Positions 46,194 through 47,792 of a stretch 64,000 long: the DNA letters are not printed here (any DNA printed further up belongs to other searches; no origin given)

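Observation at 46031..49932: Compact operon: Cys-rich 70-aa peptide, YpdA/FMO-like flavoprotein ending in Cys-Cys, MFS exporter and CysK-family PLP enzyme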

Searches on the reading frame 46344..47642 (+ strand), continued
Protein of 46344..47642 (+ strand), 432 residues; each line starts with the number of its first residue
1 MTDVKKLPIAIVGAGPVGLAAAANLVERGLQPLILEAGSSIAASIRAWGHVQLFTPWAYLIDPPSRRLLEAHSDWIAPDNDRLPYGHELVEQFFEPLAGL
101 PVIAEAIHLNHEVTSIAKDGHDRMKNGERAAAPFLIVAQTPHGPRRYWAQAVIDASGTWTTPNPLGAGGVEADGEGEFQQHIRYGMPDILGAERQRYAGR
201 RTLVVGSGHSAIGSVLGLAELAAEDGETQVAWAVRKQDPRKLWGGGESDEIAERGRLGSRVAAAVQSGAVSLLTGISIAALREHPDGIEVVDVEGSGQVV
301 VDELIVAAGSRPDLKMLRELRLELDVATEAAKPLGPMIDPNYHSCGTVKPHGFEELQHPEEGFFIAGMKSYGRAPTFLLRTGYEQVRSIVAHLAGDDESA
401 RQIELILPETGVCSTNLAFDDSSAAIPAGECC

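Call 91: search_protein_families(library=ncbifam, proteins=[L011:4410-5672:+, L011:5672-5917:+, L011:463-867:-, L101:5989-7401:+, L102:8607-9644:+], max_evalue=0.001)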
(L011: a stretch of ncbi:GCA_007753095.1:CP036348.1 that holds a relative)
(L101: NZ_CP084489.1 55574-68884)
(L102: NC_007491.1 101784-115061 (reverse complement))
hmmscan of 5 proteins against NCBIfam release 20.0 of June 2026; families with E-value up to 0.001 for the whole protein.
L011:4410-5672:+ (421 aa): 1 family
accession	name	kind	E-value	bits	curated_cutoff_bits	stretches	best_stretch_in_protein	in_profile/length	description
TIGR00832.1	acr3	equivalog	1.1e-110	370.1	282.8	1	20-390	2-327/327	ACR3 family arsenite efflux transporter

L011:5672-5917:+ (82 aa): 0 families

L011:463-867:- (134 aa): 10 families
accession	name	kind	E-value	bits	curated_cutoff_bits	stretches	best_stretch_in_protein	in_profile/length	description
NF033788.1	HTH_metalloreg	subfamily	2.2e-26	91.5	55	1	26-94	2-71/77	metalloregulator ArsR/SmtB family transcription factor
NF007528.0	PRK10141.1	subfamily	1.3e-16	60.5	97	1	28-109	9-91/117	metalloregulator ArsR/SmtB family transcription factor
NF033789.1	repress_SdpR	subfamily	4e-14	52.3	100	1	28-92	1-65/79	autorepressor SdpR family transcription factor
NF045707.1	Dbac_1936_reg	equivalog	5.5e-13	48.8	115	1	27-94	9-76/99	ArsR/SmtB-type metalloregulator TsoR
NF040642.1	sulf_sens_BigR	equivalog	2e-11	43.8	155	1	23-96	8-81/95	sulfite-sensing transcriptional repressor BigR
NF047906.1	CdPbTransRegCmtR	equivalog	1.4e-10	41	150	1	24-95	10-81/104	Cd(II)/Pb(II)-sensing metalloregulatory transcriptional regulator CmtR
NF041413.1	ArsR_Rv2640c_fam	equivalog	1.1e-09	38.7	155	1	24-92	31-102/118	Rv2640c family ArsR-like transcriptional regulator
NF052532.1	TransRegPagRBaca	equivalog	7.3e-06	26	170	1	28-91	20-83/99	transcriptional repressor PagR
NF053755.1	MsvR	equivalog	8.6e-06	25.6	220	1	29-83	7-61/236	transcriptional factor MsvR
TIGR01884.1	cas_HTH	subfamily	0.0005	19.5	60.2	1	33-81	140-189/202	CRISPR-associated CARF protein Csa3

L101:5989-7401:+ (471 aa): 28 families (the best 25 are shown)
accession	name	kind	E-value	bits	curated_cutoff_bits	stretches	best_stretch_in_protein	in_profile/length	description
TIGR04018.1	Bthiol_YpdA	hypoth_equivalog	2e-14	53.2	339.9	2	136-334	102-270/316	YpdA family putative bacillithiol disulfide reductase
NF040505.1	ArsO_flavin_mono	equivalog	2.8e-14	53.3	425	1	9-216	3-178/346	ArsO family NAD(P)H-dependent flavin-containing monooxygenase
NF009409.0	PRK12770.1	subfamily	1.6e-11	43.9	343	2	6-43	18-55/360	putative glutamate synthase subunit beta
TIGR01318.1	gltD_gamma_fam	subfamily_domain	1e-08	34.3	482.95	1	7-42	142-177/467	glutamate synthase, small subunit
NF009410.0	PRK12771.1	subfamily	4.7e-08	32.1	516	1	8-43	140-175/566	NAD(P)-binding protein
NF004780.0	PRK06126.1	subfamily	1.1e-06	27.3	445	1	2-41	4-43/552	hypothetical protein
TIGR01292.1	TRX_reduct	equivalog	1.2e-06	27.6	343.45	0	9-43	3-36/300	thioredoxin-disulfide reductase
NF009408.0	PRK12769.1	equivalog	2.5e-06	25.9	1003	1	5-39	326-360/659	formate-dependent uric acid utilization protein AegA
NF009454.0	PRK12814.1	equivalog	2.9e-06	26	916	1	7-52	194-238/657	putative NADPH-dependent glutamate synthase small subunit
NF005560.0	PRK07233.1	equivalog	5.5e-06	25.5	252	1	9-42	3-36/435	hypothetical protein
TIGR03364.1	HpnW_proposed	hypoth_equivalog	6.4e-06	25.5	285.1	1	9-55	3-50/365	TIGR03364 family FAD-dependent oxidoreductase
TIGR01317.1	GOGAT_sm_gam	subfamily_domain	6.7e-06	25.2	447.7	1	8-43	145-180/485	glutamate synthase small subunit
TIGR00292.1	TIGR00292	equivalog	1.4e-05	24.4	148.3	1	8-75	23-86/254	sulfide-dependent adenosine diphosphate thiazole synthase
NF004829.0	PRK06183.1-3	subfamily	1.4e-05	24.1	390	1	3-39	5-41/520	bifunctional 3-(3-hydroxy-phenyl)propionate/3-hydroxycinnamic acid hydroxylase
NF006002.0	PRK08132.1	subfamily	1.5e-05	23.6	416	1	3-37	22-56/552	FAD-dependent oxidoreductase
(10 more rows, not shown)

L102:8607-9644:+ (346 aa): 41 families (the best 25 are shown)
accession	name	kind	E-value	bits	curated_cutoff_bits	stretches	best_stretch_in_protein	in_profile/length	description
NF040505.1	ArsO_flavin_mono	equivalog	6e-72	243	425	1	4-344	1-342/346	ArsO family NAD(P)H-dependent flavin-containing monooxygenase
TIGR04046.1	MSMEG_0569_nitr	hypoth_equivalog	4.6e-41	141.1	498.35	2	4-222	1-220/400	MSMEG_0569 family flavin-dependent oxidoreductase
TIGR04018.1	Bthiol_YpdA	hypoth_equivalog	2.2e-30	105.6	339.9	1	5-194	1-184/316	YpdA family putative bacillithiol disulfide reductase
NF058570.1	trimeth_mono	equivalog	4.8e-21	75.4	675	2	65-182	87-213/443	trimethylamine monooxygenase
TIGR01292.1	TRX_reduct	equivalog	1.5e-14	53.6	343.45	1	4-194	1-173/300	thioredoxin-disulfide reductase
TIGR00275.1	TIGR00275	subfamily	6.2e-11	41.7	183.8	1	77-138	107-167/401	aminoacetone oxidase family FAD-binding enzyme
NF045818.1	Neo-PentlctneDsynPtlE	equivalog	8.8e-11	40.6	1100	1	5-198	50-262/587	neopentalenolactone/pentalenolactone D synthase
TIGR03140.1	AhpF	equivalog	4.4e-10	38.7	502.9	1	80-184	271-373/515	alkyl hydroperoxide reductase subunit F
TIGR03143.1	AhpF_homolog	hypoth_equivalog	7.2e-09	34.8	687.65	1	77-183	61-163/555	putative alkyl hydroperoxide reductase F subunit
NF045765.1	PhenlGlyoxDHPadH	equivalog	1.5e-07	30.7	475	0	82-185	63-165/416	NADH-dependent phenylglyoxylate dehydrogenase subunit epsilon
NF004776.0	PRK06116.1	equivalog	3.7e-07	29.5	480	0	107-184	119-188/450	glutathione-disulfide reductase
TIGR00292.1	TIGR00292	equivalog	4.4e-07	29.4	148.3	1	4-34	22-52/254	sulfide-dependent adenosine diphosphate thiazole synthase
TIGR02032.1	GG-red-SF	subfamily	6.3e-07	29.4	158.8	0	4-38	1-35/297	geranylgeranyl reductase family protein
NF042949.2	3PPDioc_HcaD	equivalog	7.4e-06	24.9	450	0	7-38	5-36/386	3-phenylpropionate/cinnamic acid dioxygenase ferredoxin--NAD(+) reductase subunit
NF009410.0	PRK12771.1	subfamily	9.7e-06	24.4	516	0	7-38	142-173/566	NAD(P)-binding protein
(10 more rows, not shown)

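Call 94: search_protein_families(library=ncbifam, proteins=[L010:8781-9404:-, L097:8073-8648:-, L100:3835-4383:-], max_evalue=0.00001)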
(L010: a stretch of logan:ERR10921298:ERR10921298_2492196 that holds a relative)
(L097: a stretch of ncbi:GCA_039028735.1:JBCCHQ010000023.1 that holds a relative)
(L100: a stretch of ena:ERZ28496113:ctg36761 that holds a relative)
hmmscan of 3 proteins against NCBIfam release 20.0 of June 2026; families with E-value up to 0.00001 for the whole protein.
L010:8781-9404:- (207 aa): 79 families (the best 25 are shown)
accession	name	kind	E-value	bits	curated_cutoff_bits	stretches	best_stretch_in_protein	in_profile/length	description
NF007215.0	PRK09637.1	equivalog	8.9e-45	152.9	212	1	10-197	3-181/181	RNA polymerase sigma factor SigZ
TIGR02959.1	SigZ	equivalog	1.2e-44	152.2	168.65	1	14-189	1-167/170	RNA polymerase sigma factor SigZ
TIGR02985.1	Sig70_bacteroi1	subfamily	1.2e-21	77.6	126.4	1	11-170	4-162/162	RNA polymerase sigma-70 factor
NF008888.0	PRK11922.1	equivalog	4.7e-21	75.5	204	1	11-171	33-197/231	RNA polymerase sigma factor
TIGR02937.1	sigma70-ECF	superfamily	6e-21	74.8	42.9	1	11-169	4-164/165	sigma-70 family RNA polymerase sigma factor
TIGR02950.1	SigM_subfam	subfamily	1.1e-20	74.1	147.95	1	10-168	2-156/159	RNA polymerase sigma factor, SigM family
NF004113.0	PRK05602.1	equivalog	1.2e-20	74.1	208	1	20-171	57-202/211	RNA polymerase sigma factor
NF058625.1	sigma_PG0214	equivalog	2.8e-20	72.7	130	1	16-171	12-162/170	GFO_1088 family ECF-type sigma factor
NF007225.0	PRK09643.1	equivalog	6.9e-19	68.3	190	1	11-172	30-184/204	RNA polymerase sigma factor SigM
NF009185.0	PRK12533.1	equivalog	1.5e-18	67.3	248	1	29-175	50-198/231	RNA polymerase sigma factor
TIGR02983.1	SigE-fam_strep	subfamily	3.2e-18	66.2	141.55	1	11-170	9-158/162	SigE family RNA polymerase sigma factor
NF009164.0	PRK12511.1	equivalog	9.4e-18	64.4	185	1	21-168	17-157/182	RNA polymerase sigma factor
NF009166.1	PRK12513.1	equivalog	1.4e-17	64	206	1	11-172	25-188/193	RNA polymerase sigma factor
NF009192.0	PRK12540.1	equivalog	1.7e-17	63.6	307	1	21-187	18-178/182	RNA polymerase sigma factor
TIGR02989.1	Sig-70_gvs1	subfamily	1.8e-17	63.7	124.55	1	12-168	5-156/158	RNA polymerase sigma-70 factor, Rhodopirellula/Verrucomicrobium family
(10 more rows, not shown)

L097:8073-8648:- (191 aa): 65 families (the best 25 are shown)
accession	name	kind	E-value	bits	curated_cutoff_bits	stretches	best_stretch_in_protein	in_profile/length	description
NF007215.0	PRK09637.1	equivalog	2.3e-61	206.9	212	1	6-183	2-178/181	RNA polymerase sigma factor SigZ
TIGR02959.1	SigZ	equivalog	1.4e-57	194.2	168.65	1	11-179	1-168/170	RNA polymerase sigma factor SigZ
TIGR02950.1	SigM_subfam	subfamily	6.2e-26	91.1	147.95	1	8-158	3-157/159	RNA polymerase sigma factor, SigM family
TIGR02937.1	sigma70-ECF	superfamily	4.5e-24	84.9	42.9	1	9-158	5-164/165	sigma-70 family RNA polymerase sigma factor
NF007226.0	PRK09644.1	equivalog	1.9e-20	73.6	199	1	8-159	4-157/166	RNA polymerase sigma factor SigM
NF009166.1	PRK12513.1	equivalog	9.5e-19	67.9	206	1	18-159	35-186/193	RNA polymerase sigma factor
TIGR02985.1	Sig70_bacteroi1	subfamily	2.6e-18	66.7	126.4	1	11-157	7-160/162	RNA polymerase sigma-70 factor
NF009171.0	PRK12518.1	equivalog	4e-18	65.9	208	1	16-159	38-184/191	RNA polymerase sigma factor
NF058625.1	sigma_PG0214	equivalog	4.9e-18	65.4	130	1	14-158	13-160/170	GFO_1088 family ECF-type sigma factor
NF007223.0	PRK09641.1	equivalog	7.8e-18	65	209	1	9-159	22-184/187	RNA polymerase sigma factor SigW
NF004113.0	PRK05602.1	equivalog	1.1e-16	61.1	208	1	26-160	66-202/211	RNA polymerase sigma factor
TIGR02948.1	SigW_bacill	equivalog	5.2e-16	59.2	243.1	1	9-158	22-183/187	RNA polymerase sigma factor SigW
NF009164.0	PRK12511.1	equivalog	1.4e-15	57.3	185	1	5-158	5-158/182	RNA polymerase sigma factor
NF009191.0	PRK12539.1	subfamily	1.9e-15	56.9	171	1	10-158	26-178/185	sigma-70 family RNA polymerase sigma factor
NF009193.0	PRK12541.1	equivalog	2.6e-15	57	171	1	10-157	10-158/161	RNA polymerase sigma factor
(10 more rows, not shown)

L100:3835-4383:- (182 aa): 66 families (the best 25 are shown)
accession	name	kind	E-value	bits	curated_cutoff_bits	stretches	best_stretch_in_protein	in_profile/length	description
NF007215.0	PRK09637.1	equivalog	9.4e-62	208.2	212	1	3-182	3-181/181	RNA polymerase sigma factor SigZ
TIGR02959.1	SigZ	equivalog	9.4e-54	181.8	168.65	1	7-175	1-169/170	RNA polymerase sigma factor SigZ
NF009164.0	PRK12511.1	equivalog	4e-19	68.8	185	1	13-153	16-158/182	RNA polymerase sigma factor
TIGR02937.1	sigma70-ECF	superfamily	1.3e-18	67.1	42.9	1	13-151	13-162/165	sigma-70 family RNA polymerase sigma factor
TIGR02950.1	SigM_subfam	subfamily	6.4e-18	65.1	147.95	1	4-152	3-156/159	RNA polymerase sigma factor, SigM family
NF058625.1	sigma_PG0214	equivalog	2.6e-17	63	130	1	10-155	13-162/170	GFO_1088 family ECF-type sigma factor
NF007225.0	PRK09643.1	equivalog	9.4e-17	61.4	190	1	11-155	37-183/204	RNA polymerase sigma factor SigM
TIGR02985.1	Sig70_bacteroi1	subfamily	3.8e-16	59.7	126.4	1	6-151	6-159/162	RNA polymerase sigma-70 factor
NF009191.0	PRK12539.1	subfamily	6.4e-16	58.4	171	1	15-154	39-179/185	sigma-70 family RNA polymerase sigma factor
NF007227.0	PRK09645.1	subfamily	1.1e-15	58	202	1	21-154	34-170/177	sigma-70 family RNA polymerase sigma factor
NF007226.0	PRK09644.1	equivalog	1.4e-15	57.8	199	1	6-154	6-157/166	RNA polymerase sigma factor SigM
NF009188.0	PRK12536.1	subfamily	3.1e-14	53.3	250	1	12-148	41-180/190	RNA polymerase sigma factor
NF008888.0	PRK11922.1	equivalog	4.5e-14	52.6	204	1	14-156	43-198/231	RNA polymerase sigma factor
TIGR02983.1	SigE-fam_strep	subfamily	3.2e-13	49.9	141.55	1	12-152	17-156/162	SigE family RNA polymerase sigma factor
NF009171.0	PRK12518.1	equivalog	1.7e-12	47.6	208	1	7-155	33-185/191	RNA polymerase sigma factor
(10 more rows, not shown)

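Call 99: list_cluster_members(proteins=[L101:5989-7401:+, L101:7401-8618:+, L015:5914-7377:+, L102:5992-7341:+])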
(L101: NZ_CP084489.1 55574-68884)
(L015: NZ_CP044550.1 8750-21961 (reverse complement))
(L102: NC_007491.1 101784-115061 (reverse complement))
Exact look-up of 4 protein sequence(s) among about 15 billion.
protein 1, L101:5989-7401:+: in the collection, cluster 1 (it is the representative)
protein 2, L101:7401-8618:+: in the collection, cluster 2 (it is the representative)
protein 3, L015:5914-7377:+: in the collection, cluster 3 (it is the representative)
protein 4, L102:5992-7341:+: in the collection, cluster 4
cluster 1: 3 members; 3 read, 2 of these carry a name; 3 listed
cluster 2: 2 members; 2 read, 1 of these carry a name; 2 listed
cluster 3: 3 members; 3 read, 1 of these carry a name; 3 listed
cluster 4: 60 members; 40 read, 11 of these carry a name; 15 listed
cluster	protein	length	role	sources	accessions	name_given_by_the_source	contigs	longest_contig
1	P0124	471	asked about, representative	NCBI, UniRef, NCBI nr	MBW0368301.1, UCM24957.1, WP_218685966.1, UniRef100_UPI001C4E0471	FAD-dependent oxidoreductase [Ensifer adhaerens] | FAD-dependent oxidoreductase n=1 Tax=Ensifer adhaerens TaxID=106592 RepID=UPI001C4E0471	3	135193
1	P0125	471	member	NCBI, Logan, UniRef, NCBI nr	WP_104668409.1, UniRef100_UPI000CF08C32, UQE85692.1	FAD-dependent oxidoreductase [Ensifer adhaerens] | FAD-dependent oxidoreductase n=1 Tax=Ensifer adhaerens TaxID=106592 RepID=UPI000CF08C32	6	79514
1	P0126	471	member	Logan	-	-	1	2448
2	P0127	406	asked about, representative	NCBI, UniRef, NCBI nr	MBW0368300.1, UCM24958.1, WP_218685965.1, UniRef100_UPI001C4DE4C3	arsenite efflux MFS transporter ArsK [Ensifer adhaerens] | arsenite efflux MFS transporter ArsK n=1 Tax=Ensifer adhaerens TaxID=106592 ...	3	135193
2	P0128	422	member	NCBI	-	-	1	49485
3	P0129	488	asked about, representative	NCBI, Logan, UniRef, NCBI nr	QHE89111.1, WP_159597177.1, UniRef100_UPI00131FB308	FAD-dependent oxidoreductase [Hydrogenophaga sp. BPS33] | FAD-dependent oxidoreductase n=1 Tax=Hydrogenophaga sp. BPS33 TaxID=2651974 ...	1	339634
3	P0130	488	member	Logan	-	-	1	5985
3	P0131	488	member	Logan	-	-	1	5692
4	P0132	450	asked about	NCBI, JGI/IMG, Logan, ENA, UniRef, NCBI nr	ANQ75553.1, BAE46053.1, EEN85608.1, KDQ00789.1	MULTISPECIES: NAD(P)-binding domain-containing protein [Rhodococcus] | thioredoxin reductase | Flavoprotein n=2 Tax=Rhodococcus erythropolis group TaxID=2840174 RepID=Q3L9R0_RHOE4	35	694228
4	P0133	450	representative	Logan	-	-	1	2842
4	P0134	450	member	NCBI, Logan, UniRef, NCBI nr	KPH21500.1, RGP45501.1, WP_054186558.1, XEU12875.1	flavoprotein [Rhodococcus sp. ADH] | NAD(P)-binding domain-containing protein n=1 Tax=unclassified Rhodococcus (in: high G+C ... | NAD(P)-binding domain-containing protein [Rhodococcus sp. ADH]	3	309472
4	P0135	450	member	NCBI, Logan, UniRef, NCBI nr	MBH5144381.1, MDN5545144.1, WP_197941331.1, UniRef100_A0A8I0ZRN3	MAG: NAD(P)-binding domain-containing protein [Rhodococcus sp. (in: high G+C ... | NAD(P)-binding domain-containing protein n=1 Tax=Rhodococcus erythropolis TaxID=1833 ... | NAD(P)-binding domain-containing protein [Rhodococcus erythropolis]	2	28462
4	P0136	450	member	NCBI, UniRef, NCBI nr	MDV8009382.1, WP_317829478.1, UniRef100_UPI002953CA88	NAD(P)-binding domain-containing protein [Rhodococcus sp. IEGM 1318] | NAD(P)-binding domain-containing protein n=1 Tax=Rhodococcus sp. IEGM 1318 TaxID=3082226 ...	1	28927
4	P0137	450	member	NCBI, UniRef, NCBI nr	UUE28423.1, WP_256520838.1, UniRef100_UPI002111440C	NAD(P)-binding domain-containing protein (plasmid) [Rhodococcus qingshengii] | NAD(P)-binding protein n=1 Tax=Rhodococcus qingshengii TaxID=334542 RepID=UPI002111440C | NAD(P)-binding protein [Rhodococcus qingshengii]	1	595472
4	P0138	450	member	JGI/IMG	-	thioredoxin reductase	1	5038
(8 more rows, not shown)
